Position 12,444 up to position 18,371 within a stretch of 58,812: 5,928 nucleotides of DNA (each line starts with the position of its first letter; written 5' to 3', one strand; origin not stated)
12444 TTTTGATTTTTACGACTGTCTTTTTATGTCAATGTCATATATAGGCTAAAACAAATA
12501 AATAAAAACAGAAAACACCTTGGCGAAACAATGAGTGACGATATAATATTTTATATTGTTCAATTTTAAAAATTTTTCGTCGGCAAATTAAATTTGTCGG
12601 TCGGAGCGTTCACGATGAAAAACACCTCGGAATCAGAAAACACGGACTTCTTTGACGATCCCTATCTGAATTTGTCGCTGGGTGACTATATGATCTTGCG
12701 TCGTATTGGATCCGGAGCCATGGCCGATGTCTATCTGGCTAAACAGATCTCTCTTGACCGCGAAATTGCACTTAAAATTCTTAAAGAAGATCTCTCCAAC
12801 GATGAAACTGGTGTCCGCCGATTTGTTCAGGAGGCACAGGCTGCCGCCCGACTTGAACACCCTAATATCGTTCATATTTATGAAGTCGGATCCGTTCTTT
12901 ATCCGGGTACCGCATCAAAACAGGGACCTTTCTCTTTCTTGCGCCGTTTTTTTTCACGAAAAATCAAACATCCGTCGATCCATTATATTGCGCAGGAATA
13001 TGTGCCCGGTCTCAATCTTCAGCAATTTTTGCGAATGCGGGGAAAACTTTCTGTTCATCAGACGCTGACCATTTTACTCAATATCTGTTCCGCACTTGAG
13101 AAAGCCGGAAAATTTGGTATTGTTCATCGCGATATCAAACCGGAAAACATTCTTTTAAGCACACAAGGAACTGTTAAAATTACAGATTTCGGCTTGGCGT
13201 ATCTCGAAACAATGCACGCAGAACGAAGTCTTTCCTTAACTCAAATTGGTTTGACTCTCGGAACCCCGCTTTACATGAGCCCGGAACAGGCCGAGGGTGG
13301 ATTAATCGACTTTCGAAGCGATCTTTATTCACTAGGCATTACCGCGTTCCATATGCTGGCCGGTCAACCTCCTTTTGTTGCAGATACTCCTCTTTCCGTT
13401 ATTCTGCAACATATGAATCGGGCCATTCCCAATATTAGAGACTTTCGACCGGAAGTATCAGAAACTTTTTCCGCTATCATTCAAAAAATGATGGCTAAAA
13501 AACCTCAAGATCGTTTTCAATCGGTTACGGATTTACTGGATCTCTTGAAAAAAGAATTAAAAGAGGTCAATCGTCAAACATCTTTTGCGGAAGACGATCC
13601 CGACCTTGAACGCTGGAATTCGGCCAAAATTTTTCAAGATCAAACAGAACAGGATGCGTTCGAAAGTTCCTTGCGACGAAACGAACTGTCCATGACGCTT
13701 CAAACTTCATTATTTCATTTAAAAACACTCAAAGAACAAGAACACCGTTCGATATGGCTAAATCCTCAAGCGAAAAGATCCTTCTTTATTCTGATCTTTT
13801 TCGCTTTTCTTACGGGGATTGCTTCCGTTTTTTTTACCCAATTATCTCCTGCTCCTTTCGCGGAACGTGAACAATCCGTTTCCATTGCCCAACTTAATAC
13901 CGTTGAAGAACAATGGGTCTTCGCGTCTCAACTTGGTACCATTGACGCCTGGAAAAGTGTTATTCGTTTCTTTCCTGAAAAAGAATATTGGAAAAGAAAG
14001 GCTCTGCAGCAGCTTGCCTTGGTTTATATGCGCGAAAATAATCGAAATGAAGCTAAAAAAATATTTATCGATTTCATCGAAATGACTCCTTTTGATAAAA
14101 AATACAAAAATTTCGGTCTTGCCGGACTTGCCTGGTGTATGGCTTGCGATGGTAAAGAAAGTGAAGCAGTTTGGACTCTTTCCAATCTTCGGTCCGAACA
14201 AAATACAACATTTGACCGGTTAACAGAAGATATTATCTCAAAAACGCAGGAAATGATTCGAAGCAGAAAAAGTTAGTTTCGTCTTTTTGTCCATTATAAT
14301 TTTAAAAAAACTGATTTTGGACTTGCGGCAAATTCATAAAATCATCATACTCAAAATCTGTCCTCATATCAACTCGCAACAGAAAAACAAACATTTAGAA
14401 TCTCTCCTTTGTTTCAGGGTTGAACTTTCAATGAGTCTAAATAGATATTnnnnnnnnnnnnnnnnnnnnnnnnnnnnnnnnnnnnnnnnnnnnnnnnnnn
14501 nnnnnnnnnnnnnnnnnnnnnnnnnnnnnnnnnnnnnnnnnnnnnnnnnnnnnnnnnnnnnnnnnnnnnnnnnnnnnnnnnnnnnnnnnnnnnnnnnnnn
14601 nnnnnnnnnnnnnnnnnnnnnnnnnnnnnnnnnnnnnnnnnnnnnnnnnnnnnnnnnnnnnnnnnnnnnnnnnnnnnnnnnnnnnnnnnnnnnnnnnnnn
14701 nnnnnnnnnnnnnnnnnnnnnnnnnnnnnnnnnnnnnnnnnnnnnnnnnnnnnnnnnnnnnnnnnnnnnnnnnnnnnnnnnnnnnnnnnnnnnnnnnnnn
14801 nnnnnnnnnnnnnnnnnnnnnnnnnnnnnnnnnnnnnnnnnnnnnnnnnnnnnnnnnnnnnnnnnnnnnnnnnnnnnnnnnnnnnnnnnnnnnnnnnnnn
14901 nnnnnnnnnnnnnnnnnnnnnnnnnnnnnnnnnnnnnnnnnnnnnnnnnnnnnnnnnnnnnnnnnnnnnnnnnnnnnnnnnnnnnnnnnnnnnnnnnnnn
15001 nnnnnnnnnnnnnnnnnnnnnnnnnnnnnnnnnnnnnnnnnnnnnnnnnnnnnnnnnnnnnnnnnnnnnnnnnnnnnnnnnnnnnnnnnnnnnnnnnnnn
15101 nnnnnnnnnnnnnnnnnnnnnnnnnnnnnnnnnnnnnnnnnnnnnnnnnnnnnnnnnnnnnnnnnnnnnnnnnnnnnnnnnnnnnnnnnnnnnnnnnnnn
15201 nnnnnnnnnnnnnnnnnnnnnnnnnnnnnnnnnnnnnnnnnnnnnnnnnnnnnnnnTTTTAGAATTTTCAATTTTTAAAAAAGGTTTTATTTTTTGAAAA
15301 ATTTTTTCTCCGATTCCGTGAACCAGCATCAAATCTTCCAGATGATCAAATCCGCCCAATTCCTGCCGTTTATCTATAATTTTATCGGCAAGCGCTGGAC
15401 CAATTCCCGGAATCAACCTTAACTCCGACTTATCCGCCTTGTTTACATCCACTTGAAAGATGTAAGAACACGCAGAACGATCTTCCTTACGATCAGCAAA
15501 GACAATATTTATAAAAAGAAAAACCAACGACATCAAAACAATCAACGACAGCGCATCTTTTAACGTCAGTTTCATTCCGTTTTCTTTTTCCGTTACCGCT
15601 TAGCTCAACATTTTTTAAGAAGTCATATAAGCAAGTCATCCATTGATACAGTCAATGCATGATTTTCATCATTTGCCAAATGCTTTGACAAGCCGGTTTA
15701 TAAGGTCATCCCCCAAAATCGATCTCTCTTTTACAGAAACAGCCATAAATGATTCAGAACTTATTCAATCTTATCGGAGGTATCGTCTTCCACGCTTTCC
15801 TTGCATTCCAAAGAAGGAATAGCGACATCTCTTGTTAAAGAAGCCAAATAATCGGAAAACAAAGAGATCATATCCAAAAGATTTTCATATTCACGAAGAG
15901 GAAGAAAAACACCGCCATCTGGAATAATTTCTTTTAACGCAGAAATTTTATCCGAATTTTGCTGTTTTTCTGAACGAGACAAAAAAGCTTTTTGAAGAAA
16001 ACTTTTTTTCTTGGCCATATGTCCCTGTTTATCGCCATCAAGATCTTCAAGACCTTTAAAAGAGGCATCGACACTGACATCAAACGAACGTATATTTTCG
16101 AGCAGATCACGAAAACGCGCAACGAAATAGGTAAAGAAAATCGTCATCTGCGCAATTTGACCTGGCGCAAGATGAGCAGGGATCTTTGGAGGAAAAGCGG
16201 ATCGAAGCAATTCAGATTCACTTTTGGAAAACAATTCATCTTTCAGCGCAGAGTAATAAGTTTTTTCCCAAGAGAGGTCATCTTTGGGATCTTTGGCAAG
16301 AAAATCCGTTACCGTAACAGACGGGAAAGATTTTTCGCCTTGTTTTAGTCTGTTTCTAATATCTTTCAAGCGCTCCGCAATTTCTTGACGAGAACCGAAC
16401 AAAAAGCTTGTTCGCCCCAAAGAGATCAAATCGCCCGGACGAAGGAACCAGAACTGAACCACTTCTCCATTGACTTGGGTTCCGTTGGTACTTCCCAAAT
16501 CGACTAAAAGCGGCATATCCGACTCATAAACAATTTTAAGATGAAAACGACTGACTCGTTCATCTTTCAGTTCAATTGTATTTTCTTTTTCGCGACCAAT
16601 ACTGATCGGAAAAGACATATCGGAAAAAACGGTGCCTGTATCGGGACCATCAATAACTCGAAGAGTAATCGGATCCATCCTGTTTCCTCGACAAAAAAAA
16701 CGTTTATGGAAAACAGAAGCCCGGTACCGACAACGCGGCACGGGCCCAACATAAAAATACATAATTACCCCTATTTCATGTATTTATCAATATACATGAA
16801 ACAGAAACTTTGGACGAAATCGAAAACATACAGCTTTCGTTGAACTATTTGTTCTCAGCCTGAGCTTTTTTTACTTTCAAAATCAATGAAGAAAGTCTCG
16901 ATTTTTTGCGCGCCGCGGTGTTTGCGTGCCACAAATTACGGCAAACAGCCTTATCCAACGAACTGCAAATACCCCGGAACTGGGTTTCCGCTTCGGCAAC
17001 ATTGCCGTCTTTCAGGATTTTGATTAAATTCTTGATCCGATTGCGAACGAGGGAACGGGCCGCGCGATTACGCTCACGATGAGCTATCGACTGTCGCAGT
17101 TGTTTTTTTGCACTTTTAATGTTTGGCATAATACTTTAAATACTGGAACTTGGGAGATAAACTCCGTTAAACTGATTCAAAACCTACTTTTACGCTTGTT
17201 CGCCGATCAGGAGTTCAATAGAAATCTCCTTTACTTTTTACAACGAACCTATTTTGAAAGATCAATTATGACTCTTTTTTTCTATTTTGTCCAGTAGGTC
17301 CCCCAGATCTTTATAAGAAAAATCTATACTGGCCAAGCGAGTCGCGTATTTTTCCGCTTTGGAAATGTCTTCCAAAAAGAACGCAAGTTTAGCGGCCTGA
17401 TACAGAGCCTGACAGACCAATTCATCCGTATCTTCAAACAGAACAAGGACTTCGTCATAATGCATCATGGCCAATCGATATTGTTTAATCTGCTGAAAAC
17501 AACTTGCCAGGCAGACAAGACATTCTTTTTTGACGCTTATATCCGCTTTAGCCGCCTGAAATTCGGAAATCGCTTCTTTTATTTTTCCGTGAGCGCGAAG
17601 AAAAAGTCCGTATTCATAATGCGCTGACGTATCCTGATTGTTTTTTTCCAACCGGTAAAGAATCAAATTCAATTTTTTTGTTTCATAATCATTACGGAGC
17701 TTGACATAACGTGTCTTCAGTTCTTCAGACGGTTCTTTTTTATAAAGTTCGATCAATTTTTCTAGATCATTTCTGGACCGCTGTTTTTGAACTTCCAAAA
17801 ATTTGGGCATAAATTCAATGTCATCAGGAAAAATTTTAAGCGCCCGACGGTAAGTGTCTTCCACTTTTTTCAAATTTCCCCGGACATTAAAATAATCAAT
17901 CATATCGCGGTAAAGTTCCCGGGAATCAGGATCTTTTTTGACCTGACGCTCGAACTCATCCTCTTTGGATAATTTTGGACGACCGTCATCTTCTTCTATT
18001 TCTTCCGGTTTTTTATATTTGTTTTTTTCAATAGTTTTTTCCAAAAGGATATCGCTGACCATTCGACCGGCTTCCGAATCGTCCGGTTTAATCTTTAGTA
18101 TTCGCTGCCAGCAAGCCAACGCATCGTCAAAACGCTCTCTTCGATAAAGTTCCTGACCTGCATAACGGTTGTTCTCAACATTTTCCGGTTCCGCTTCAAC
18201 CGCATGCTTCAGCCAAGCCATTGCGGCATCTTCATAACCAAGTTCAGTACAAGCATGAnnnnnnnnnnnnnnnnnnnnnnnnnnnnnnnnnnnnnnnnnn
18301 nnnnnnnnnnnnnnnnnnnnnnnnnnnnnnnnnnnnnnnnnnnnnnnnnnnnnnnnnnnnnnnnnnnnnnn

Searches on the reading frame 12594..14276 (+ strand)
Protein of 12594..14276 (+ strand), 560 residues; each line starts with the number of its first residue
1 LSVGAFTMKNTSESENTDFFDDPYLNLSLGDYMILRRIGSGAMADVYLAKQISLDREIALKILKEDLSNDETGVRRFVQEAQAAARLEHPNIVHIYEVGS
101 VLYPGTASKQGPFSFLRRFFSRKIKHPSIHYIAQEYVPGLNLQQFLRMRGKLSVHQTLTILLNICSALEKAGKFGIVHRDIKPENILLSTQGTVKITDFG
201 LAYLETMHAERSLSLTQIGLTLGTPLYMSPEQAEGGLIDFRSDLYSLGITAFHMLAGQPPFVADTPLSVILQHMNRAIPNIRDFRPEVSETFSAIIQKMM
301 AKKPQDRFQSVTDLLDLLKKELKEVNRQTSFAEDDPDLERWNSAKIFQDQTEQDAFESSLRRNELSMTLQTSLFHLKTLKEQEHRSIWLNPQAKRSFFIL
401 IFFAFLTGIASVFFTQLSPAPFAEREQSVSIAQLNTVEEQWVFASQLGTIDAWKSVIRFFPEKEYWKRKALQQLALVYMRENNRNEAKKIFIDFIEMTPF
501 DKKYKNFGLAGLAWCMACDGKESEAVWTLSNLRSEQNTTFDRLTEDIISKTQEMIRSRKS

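Call 28: search_protein_families(library=pfam, proteins=[window:12594-14276:+], max_evalue=0.001)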
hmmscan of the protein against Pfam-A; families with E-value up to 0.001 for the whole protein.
window:12594-14276:+ (560 aa): 4 families
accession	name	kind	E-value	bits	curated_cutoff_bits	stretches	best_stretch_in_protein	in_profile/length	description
PF00069.31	Pkinase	-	2.6e-45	155.3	31.7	1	32-309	1-253/263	Protein kinase domain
PF07714.23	PK_Tyr_Ser-Thr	-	5.1e-30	105.1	23.1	2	129-308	75-249/258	Protein tyrosine and serine/threonine kinase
PF03109.22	ABC1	-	4.9e-05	23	22.9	1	132-207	145-219/244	ABC1 atypical kinase-like domain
PF14531.12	Kinase-like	-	0.00048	19.9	25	0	154-267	144-257/289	Kinase-like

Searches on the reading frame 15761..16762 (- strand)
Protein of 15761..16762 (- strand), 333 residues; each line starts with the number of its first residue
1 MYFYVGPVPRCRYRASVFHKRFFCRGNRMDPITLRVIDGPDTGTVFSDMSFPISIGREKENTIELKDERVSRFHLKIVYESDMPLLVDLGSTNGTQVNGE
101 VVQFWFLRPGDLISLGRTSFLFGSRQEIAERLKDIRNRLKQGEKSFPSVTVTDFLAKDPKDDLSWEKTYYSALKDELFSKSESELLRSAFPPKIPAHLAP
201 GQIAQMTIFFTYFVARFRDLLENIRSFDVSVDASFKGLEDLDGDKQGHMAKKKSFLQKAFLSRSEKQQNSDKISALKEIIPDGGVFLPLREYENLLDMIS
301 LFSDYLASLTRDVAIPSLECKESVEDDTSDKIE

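Call 28: search_protein_families(library=pfam, proteins=[window:15761-16762:-], max_evalue=0.001)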
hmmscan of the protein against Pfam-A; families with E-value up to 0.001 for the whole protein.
window:15761-16762:- (333 aa): 2 families
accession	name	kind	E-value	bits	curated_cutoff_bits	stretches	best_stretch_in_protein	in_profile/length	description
PF00498.31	FHA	-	2.8e-16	60.1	20.7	1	53-116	1-67/67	FHA domain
PF16697.10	Yop-YscD_cpl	-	6.6e-14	52.4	33.2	1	35-124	1-92/94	Inner membrane component of T3SS, cytoplasmic domain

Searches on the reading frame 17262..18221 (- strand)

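Call 28: search_protein_families(library=pfam, proteins=[window:17262-18221:-], max_evalue=0.001)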
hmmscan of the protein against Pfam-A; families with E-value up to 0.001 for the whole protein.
window:17262-18221:- (319 aa): 13 families
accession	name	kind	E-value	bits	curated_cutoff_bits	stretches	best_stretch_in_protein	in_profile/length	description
PF13428.12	TPR_14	-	8.6e-14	51.1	23.5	0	102-138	2-38/44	Tetratricopeptide repeat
PF07719.23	TPR_2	-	5.5e-12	45.3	27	1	19-48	5-34/34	Tetratricopeptide repeat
PF00515.34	TPR_1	-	1.9e-10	40.6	27.8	0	22-48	8-34/34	Tetratricopeptide repeat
PF13432.12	TPR_16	-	4.9e-09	36.9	32.7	0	22-60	4-42/65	Tetratricopeptide repeat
PF13424.12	TPR_12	-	6.6e-08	33.1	30.1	0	236-295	7-70/77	Tetratricopeptide repeat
PF13414.12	TPR_11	-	4.3e-07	30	26.8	0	22-50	1-29/42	TPR repeat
PF14559.12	TPR_19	-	6.2e-07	30.1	25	0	4-55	14-65/68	Tetratricopeptide repeat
PF25064.1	ARM_TT21_5th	-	6.9e-05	23.6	27.8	0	186-236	60-110/117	TT21 fifth ARM repeats domain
PF12895.13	ANAPC3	-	0.00015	22.4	27.2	0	193-257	18-81/82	Anaphase-promoting complex, cyclosome, subunit 3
PF25062.1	ARM_TT21_N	-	0.00016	21.9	40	0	181-299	11-129/222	Tetratricopeptide repeat protein 21 N-terminal ARM repeat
PF23914.1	TPR_CcmH_CycH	-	0.00019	21.7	42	0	3-50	109-156/158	Cytochrome c-type biogenesis protein H TPR domain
PF23240.1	HAT_PRP39_N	-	0.0006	20.4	27.7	0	89-163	2-74/168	PRP39 N-terminal HAT repeat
PF14561.12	TPR_20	-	0.00074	20.2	25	0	4-47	11-54/90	Tetratricopeptide repeat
